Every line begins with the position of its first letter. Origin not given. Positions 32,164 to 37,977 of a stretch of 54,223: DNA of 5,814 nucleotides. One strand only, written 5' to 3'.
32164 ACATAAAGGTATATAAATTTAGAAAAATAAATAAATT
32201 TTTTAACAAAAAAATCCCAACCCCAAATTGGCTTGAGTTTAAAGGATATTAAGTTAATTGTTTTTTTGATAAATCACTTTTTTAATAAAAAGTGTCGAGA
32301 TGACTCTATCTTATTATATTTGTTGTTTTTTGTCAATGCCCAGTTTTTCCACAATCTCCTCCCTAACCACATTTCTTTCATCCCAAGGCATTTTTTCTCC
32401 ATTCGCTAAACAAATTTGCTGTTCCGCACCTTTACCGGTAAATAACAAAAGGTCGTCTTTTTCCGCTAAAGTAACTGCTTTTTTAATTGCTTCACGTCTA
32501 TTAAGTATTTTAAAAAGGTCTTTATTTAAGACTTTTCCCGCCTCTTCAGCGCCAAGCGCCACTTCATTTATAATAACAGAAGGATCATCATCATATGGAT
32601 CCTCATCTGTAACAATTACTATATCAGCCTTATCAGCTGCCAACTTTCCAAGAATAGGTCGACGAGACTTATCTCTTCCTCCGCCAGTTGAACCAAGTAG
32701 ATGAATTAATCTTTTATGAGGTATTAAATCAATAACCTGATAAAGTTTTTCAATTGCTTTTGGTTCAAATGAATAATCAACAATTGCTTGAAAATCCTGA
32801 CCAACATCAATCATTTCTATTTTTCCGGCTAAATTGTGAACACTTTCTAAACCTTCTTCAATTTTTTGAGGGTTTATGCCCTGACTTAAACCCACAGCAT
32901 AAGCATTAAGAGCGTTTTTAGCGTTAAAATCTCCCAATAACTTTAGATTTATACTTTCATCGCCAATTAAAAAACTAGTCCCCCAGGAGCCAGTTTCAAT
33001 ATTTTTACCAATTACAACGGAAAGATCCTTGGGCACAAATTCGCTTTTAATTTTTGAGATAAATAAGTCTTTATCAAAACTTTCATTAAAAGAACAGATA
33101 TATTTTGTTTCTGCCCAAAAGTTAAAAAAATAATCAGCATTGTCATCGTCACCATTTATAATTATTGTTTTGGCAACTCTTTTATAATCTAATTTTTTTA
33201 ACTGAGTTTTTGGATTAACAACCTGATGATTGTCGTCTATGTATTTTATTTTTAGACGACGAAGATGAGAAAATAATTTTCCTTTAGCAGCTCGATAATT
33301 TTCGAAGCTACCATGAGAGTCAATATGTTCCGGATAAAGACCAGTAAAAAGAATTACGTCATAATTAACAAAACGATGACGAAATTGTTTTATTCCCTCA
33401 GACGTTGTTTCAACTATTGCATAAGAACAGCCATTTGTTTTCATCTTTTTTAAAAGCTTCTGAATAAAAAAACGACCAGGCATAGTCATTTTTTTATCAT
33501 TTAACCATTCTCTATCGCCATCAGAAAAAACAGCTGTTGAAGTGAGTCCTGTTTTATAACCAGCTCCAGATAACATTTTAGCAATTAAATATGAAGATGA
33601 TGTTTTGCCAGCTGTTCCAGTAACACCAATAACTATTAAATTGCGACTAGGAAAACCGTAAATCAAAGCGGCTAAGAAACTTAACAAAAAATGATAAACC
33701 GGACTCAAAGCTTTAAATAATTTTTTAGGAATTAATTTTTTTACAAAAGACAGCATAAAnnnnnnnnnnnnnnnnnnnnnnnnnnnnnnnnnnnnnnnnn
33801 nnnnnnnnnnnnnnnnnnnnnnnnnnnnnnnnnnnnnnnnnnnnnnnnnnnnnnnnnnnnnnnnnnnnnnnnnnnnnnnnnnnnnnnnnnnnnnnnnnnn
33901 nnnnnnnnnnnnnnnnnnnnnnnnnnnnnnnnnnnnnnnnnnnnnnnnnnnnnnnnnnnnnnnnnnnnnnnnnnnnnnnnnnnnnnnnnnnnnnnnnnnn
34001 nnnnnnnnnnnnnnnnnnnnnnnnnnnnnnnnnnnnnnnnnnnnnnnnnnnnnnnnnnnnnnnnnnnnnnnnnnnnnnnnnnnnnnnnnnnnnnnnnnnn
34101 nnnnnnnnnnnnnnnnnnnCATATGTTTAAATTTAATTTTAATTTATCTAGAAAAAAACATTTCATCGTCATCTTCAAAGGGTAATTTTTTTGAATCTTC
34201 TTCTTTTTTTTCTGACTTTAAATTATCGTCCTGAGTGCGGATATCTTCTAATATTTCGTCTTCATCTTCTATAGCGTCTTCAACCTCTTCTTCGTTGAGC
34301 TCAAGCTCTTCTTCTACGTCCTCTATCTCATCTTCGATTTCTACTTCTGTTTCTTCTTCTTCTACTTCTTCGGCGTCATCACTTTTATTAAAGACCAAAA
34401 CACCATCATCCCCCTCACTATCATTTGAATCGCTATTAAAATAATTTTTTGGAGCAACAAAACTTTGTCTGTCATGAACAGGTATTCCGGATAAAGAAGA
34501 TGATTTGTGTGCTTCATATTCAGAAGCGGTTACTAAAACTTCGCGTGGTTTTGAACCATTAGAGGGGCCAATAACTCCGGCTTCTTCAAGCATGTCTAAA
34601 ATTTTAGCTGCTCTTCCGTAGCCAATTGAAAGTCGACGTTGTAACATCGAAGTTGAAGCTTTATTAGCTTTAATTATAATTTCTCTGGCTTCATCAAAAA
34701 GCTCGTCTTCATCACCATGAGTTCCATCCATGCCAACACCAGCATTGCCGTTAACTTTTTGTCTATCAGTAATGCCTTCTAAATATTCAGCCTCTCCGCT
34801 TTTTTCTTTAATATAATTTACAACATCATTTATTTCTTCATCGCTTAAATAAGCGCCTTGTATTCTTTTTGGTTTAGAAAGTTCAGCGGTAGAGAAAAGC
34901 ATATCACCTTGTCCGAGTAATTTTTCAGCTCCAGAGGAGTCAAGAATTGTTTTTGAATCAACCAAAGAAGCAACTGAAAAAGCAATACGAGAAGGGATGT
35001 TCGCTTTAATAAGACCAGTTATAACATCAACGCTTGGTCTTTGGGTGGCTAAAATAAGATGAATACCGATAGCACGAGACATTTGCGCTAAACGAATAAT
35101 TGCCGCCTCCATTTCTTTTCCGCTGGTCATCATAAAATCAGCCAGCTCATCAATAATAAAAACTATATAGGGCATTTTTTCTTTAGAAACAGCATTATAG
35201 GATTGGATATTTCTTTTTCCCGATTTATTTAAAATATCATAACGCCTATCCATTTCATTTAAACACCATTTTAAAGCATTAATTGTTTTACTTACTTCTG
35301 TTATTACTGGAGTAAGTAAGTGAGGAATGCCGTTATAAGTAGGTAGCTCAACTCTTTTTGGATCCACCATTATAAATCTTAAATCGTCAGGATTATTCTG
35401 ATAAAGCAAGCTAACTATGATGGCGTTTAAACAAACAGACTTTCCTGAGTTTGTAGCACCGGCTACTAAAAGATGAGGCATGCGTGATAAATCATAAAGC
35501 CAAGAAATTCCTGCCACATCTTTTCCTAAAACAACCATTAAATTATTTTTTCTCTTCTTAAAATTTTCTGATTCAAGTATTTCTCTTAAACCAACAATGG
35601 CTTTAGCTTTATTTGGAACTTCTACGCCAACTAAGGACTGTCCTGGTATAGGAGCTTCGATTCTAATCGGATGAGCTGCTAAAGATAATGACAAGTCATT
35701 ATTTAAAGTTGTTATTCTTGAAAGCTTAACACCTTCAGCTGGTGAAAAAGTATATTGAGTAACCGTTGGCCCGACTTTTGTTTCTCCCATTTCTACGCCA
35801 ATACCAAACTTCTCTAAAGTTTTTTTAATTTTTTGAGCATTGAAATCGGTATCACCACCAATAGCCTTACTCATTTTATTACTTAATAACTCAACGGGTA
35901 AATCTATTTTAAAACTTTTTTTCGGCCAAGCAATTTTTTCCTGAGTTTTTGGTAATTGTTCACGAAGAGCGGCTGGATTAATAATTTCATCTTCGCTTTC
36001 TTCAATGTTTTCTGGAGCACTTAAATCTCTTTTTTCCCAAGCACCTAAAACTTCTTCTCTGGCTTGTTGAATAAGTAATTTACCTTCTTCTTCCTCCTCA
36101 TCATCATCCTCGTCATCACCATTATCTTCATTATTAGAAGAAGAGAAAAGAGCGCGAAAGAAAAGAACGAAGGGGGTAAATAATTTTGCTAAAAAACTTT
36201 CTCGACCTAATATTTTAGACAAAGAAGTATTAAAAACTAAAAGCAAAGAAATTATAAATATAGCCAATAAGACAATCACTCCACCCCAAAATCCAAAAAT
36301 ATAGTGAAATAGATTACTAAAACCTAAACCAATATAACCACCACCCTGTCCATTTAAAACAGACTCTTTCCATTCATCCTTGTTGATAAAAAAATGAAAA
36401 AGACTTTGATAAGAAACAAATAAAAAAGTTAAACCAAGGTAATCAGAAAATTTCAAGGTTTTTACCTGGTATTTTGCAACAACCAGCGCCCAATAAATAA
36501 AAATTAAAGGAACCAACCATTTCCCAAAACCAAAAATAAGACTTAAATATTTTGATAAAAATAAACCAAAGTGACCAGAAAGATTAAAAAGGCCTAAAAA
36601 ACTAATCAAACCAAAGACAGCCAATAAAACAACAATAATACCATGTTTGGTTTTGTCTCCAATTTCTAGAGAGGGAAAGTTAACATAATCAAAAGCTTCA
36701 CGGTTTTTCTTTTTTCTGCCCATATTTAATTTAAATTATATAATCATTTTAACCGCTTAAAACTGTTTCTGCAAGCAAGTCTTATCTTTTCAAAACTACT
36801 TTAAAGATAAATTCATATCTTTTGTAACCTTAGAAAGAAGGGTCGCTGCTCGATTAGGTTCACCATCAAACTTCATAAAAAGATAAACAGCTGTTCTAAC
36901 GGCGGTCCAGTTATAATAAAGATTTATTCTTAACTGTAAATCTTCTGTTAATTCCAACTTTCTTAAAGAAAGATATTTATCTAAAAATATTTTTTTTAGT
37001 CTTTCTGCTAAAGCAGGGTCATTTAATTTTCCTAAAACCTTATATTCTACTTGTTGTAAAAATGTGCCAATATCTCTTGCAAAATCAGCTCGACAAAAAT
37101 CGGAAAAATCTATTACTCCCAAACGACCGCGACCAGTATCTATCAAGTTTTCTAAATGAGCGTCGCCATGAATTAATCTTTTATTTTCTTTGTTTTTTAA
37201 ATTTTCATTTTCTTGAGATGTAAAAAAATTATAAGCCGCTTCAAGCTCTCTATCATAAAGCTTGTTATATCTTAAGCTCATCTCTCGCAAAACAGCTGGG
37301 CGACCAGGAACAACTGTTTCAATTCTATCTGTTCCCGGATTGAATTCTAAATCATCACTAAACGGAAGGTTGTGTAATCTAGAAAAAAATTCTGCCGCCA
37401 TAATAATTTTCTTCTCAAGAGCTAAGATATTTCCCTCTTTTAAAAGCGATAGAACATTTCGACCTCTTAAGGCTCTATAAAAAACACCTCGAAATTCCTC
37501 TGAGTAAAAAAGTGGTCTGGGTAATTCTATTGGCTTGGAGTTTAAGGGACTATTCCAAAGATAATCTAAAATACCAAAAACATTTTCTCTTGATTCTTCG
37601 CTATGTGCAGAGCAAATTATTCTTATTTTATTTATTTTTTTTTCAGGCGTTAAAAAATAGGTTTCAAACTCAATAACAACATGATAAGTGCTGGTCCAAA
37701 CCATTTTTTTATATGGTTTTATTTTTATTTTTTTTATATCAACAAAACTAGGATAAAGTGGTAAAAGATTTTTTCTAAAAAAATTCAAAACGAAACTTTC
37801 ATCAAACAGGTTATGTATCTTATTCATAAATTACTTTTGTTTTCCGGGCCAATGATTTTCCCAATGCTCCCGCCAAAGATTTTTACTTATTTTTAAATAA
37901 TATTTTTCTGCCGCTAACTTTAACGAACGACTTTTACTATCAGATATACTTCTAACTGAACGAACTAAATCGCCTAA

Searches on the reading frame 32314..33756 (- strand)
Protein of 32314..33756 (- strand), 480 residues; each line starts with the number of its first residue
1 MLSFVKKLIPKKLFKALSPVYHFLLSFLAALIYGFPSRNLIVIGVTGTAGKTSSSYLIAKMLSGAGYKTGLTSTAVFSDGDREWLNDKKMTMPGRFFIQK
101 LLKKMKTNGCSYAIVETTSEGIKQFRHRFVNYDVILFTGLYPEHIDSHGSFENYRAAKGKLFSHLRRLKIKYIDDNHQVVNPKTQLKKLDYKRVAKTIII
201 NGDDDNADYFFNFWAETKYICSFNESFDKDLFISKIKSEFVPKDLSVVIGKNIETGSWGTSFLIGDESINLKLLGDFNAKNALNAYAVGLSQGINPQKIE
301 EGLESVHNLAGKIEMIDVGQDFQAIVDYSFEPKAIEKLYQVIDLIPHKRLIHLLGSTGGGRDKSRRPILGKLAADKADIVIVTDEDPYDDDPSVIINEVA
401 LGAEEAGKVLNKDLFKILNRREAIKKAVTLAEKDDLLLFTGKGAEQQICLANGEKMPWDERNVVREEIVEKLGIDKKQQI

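Call 93: search_protein_families(library=pfam, proteins=[window:32314-33756:-], max_evalue=0.001)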
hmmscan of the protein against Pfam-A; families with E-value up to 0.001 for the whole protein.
window:32314-33756:- (480 aa): 2 families
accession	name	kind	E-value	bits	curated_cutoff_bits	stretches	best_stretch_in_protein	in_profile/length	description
PF08245.18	Mur_ligase_M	-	1.5e-31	110.3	24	1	45-176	1-126/200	Mur ligase middle domain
PF02875.26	Mur_ligase_C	-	5.2e-18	66.5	28.4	1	314-443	4-127/127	Mur ligase, glutamate ligase domain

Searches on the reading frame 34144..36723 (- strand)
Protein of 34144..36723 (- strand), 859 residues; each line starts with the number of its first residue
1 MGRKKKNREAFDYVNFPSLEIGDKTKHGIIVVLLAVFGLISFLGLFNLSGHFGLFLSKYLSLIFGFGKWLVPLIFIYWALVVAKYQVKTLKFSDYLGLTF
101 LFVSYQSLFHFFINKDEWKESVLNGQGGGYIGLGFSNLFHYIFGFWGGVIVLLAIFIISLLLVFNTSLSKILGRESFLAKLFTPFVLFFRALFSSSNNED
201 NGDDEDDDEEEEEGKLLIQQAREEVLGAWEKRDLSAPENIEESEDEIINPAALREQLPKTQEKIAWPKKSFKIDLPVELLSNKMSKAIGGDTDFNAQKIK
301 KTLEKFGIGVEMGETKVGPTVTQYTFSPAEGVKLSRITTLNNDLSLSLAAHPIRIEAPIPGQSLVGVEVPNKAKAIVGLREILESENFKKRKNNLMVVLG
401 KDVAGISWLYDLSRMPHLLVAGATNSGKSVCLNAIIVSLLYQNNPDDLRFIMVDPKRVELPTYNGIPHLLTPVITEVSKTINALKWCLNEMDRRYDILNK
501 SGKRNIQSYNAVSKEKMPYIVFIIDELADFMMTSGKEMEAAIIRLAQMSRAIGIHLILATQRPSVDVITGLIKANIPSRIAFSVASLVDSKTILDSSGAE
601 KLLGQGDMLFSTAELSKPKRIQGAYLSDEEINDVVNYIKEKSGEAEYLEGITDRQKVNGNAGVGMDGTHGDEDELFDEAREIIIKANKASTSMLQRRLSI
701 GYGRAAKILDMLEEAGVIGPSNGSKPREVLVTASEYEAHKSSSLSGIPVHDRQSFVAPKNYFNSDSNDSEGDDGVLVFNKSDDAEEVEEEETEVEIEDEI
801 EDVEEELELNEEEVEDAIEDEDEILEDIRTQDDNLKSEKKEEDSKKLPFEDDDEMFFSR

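Call 93: search_protein_families(library=pfam, proteins=[window:34144-36723:-], max_evalue=0.001)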
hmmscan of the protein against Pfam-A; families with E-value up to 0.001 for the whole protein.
window:34144-36723:- (859 aa): 4 families
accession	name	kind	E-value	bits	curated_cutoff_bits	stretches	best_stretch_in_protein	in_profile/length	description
PF01580.24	FtsK_SpoIIIE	-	2.1e-60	204.4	24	1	379-565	2-221/221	FtsK/SpoIIIE family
PF09397.16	FtsK_gamma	-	1.9e-28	98.4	30.6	1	671-732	2-63/63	Ftsk gamma domain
PF17854.6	FtsK_alpha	-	2.9e-26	92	22.9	1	289-371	19-101/101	FtsK alpha domain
PF13491.11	FtsK_4TM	-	7.7e-15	55.4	23.1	1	47-172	45-167/171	4TM region of DNA translocase FtsK/SpoIIIE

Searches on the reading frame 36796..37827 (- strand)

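Call 93: search_protein_families(library=pfam, proteins=[window:36796-37827:-], max_evalue=0.001)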
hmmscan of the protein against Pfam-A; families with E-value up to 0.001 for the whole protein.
window:36796-37827:- (343 aa): 1 family
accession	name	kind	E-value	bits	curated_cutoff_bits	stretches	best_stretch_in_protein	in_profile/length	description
PF01636.29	APH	-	1.1e-13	52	23.2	1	53-279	10-227/239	Phosphotransferase enzyme family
